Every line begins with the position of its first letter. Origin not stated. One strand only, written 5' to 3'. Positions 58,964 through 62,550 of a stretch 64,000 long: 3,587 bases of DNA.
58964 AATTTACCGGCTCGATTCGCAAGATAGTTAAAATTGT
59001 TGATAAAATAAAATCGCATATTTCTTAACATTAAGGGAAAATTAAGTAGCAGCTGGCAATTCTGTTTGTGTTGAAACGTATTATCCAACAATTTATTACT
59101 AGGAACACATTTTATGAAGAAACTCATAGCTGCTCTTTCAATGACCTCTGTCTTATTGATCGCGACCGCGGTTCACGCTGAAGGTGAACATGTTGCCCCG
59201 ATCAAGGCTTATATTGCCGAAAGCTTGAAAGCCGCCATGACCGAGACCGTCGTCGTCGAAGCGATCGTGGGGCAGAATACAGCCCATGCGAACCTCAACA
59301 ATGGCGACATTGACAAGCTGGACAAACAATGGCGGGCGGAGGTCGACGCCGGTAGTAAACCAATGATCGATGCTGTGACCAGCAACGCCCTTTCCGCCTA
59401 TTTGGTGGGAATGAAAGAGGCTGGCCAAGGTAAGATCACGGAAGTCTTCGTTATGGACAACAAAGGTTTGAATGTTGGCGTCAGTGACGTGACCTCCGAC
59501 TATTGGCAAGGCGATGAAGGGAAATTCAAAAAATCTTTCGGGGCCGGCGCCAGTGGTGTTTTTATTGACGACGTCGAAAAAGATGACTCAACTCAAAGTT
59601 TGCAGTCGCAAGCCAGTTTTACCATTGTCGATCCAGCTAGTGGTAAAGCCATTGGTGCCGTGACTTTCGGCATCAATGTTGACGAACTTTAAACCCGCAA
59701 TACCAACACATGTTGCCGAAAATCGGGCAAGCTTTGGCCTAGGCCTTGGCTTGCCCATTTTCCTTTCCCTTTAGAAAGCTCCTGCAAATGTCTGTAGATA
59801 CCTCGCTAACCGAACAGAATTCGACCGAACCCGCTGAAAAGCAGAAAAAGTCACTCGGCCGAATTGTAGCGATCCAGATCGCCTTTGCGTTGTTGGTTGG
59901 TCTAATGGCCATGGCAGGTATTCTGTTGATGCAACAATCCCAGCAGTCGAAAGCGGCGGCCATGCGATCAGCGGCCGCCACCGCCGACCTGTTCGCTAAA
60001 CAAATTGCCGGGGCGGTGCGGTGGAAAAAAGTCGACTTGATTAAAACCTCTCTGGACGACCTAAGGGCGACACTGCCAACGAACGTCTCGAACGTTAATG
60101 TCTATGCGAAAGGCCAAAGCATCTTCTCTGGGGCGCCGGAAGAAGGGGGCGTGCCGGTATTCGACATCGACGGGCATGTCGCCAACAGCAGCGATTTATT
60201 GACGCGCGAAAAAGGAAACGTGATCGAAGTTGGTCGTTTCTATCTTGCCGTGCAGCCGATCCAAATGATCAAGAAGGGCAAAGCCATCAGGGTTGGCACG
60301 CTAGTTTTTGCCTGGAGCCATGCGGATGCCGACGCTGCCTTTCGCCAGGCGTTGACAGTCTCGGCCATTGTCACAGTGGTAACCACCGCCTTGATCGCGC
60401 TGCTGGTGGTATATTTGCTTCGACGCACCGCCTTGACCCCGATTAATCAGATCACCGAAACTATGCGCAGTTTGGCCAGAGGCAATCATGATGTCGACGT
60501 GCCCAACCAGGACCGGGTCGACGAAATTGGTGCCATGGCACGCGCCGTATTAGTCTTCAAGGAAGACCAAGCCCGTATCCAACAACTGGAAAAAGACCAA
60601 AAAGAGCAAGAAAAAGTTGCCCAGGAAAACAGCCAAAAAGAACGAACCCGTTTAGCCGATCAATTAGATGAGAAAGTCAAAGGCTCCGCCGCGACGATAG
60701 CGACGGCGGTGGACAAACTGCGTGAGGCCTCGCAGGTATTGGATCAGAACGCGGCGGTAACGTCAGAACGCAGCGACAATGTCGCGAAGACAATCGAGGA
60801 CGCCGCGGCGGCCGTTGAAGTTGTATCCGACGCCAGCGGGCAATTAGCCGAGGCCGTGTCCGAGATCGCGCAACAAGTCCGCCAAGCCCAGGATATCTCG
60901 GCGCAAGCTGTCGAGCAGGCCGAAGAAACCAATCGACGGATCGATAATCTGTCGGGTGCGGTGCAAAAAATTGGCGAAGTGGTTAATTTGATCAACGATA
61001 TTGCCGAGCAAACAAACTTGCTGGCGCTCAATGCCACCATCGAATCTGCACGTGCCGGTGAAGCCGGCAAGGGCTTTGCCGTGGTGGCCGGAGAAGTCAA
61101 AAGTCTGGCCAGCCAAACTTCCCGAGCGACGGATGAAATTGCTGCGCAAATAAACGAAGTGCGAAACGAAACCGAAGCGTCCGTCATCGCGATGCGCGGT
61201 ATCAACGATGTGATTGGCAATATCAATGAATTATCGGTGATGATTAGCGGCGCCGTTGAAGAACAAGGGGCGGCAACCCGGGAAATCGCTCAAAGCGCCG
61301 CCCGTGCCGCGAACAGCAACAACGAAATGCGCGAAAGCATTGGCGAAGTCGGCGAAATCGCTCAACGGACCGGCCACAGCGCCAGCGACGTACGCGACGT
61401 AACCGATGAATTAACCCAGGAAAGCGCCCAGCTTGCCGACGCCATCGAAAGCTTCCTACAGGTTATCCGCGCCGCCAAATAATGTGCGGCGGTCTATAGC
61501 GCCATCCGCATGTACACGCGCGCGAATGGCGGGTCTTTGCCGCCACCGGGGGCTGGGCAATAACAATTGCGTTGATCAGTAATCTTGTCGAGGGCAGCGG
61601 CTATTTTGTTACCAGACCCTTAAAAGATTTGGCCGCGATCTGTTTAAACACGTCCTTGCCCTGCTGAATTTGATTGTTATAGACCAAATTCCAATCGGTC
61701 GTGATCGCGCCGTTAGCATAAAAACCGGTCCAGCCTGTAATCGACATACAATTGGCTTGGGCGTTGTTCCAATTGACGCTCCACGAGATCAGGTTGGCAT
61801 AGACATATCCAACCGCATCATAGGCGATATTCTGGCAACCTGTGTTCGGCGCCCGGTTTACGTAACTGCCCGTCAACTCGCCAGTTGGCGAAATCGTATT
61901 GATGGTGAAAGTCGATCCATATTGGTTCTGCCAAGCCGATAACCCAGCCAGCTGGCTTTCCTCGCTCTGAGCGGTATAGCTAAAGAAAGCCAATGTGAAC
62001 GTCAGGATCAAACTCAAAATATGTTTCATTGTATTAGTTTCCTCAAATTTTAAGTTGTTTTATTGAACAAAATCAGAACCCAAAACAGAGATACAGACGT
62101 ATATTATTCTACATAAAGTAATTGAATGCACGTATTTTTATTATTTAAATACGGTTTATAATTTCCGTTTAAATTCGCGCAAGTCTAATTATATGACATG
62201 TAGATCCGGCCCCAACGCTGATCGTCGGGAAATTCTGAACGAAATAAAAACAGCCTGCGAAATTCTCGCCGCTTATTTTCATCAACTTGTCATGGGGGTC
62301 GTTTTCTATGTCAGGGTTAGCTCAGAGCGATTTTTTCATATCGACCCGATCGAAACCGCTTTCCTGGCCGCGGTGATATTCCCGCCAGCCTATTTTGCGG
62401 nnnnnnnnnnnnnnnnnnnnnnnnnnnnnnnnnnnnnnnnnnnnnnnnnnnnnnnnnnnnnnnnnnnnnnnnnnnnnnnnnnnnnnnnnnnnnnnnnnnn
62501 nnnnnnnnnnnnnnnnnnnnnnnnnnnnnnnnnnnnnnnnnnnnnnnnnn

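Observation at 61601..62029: Rhizavidin-like avidin-family biotin-binding protein in an AT-rich pocket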

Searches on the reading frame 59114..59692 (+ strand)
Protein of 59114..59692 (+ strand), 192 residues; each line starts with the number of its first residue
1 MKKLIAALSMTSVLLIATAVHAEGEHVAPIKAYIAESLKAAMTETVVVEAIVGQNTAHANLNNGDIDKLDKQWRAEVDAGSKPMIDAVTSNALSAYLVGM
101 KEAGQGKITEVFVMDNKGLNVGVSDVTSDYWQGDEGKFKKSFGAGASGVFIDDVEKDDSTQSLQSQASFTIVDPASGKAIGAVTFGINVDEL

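Call 3: search_protein_families(library=pfam, proteins=[window:59114-59692:+], max_evalue=0.01)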
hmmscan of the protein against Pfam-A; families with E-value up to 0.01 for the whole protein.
window:59114-59692:+ (192 aa): 0 families

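Call 28: find_encoding_contigs(protein=window:59114-59692:+, flank=10000)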
Protein window:59114-59692:+ (192 aa): no gene with exactly this product is on record in the collection.

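Call 59: search_protein_families(library=ncbifam, proteins=[window:59114-59692:+], max_evalue=0.001)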
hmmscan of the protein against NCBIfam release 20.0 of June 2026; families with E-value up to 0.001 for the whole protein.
window:59114-59692:+ (192 aa): 0 families

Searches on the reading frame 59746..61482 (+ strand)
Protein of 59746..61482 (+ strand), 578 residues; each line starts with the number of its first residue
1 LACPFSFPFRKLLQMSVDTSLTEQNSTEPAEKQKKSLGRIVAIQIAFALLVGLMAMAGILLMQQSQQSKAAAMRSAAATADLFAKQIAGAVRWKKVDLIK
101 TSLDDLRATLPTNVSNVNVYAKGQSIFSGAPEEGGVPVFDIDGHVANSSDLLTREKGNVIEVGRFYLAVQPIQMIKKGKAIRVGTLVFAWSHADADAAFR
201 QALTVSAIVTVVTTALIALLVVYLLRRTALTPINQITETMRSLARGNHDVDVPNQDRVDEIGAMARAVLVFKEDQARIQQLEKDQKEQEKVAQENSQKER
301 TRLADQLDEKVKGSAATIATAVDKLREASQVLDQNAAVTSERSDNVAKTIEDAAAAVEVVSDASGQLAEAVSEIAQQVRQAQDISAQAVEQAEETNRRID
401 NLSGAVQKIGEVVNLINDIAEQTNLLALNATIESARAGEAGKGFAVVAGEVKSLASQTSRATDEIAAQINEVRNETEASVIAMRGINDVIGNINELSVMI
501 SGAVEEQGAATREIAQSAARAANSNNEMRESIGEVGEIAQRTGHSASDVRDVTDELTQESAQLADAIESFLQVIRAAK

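Call 3: search_protein_families(library=pfam, proteins=[window:59746-61482:+], max_evalue=0.01)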
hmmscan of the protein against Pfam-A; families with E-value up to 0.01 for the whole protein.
window:59746-61482:+ (578 aa): 2 families
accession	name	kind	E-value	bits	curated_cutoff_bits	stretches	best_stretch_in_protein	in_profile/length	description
PF00015.26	MCPsignal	-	1.5e-29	103.5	34.6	1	375-553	4-172/172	Methyl-accepting chemotaxis protein (MCP) signalling domain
PF00672.30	HAMP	-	4e-10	40.3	25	1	224-268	1-44/53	HAMP domain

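Call 59: search_protein_families(library=ncbifam, proteins=[window:59746-61482:+], max_evalue=0.001)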
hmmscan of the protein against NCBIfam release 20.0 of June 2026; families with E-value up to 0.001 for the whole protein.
window:59746-61482:+ (578 aa): 15 families
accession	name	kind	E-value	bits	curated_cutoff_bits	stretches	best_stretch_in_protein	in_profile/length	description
NF058645.1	MCPCtpMPsAe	equivalog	1.5e-30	106.5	900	1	196-484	197-463/558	methyl-accepting chemotaxis protein CtpM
NF011615.0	PRK15041.1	equivalog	2.7e-22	79.1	947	1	305-472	250-424/554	methyl-accepting chemotaxis protein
NF011622.0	PRK15048.1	equivalog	3.6e-20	72.6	900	1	307-559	250-509/553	methyl-accepting chemotaxis protein II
NF041847.1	transduc_aer2_vibrio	equivalog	4.4e-20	71.5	1200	1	307-570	503-752/804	aerotaxis transducer Aer2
NF007309.0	PRK09793.1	equivalog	3.1e-19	69.3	903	1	323-523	264-478/533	methyl-accepting chemotaxis protein IV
NF050802.1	AspChtxCcaA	equivalog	6.9e-19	67.7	1300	1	384-523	543-689/700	aspartate chemotaxis receptor CcaA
NF047851.1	MCPCitTducer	equivalog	2e-18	66.8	900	1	295-561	243-512/553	methyl-accepting chemotaxis citrate transducer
NF038263.1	prot_phos_SiaA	equivalog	7.3e-06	24.8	700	1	201-339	306-442/658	biofilm regulation protein phosphatase SiaA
NF007837.0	PRK10549.1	equivalog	1.1e-05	24.3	603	1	194-304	153-256/466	envelope stress sensor histidine kinase BaeS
TIGR02168.1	SMC_prok_B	equivalog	1.5e-05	22.9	567.35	1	276-576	732-1027/1181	chromosome segregation protein SMC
NF033090.1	HK_VanS_B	exception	7.8e-05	21.8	920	1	199-279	129-211/447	vancomycin resistance histidine kinase VanS-B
NF002572.0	PRK02224.1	equivalog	7.8e-05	21.2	1087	1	233-573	253-594/888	DNA double-strand break repair ATPase Rad50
NF038389.1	ArsS_fam_HK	equivalog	9.3e-05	22.1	250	1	204-281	129-202/403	ArsS family sensor histidine kinase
NF045487.1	ASRP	equivalog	0.00076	18.2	300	0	275-572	138-436/593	archaea-specific SMC-related protein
NF041210.1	his_kin_PieS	equivalog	0.00091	18.3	850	1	209-302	171-264/474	two component system sensor histidine kinase PieS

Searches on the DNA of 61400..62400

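Call 58: search_rna_families(source=window, start=61400, end=62400, threshold=evalue, max_evalue=1)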
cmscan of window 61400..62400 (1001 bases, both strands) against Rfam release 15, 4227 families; matches with E-value up to 1: 1.
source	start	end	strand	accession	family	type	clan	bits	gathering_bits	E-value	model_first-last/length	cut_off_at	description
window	61496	61553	-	RF02374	YenS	Gene; sRNA;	-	16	80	0.78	1-169/169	no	Yersinia YenS sRNA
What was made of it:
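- Tried and rejected: Rfam at a permissive threshold over 61400-62400: only a chance-level hit (call 58).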
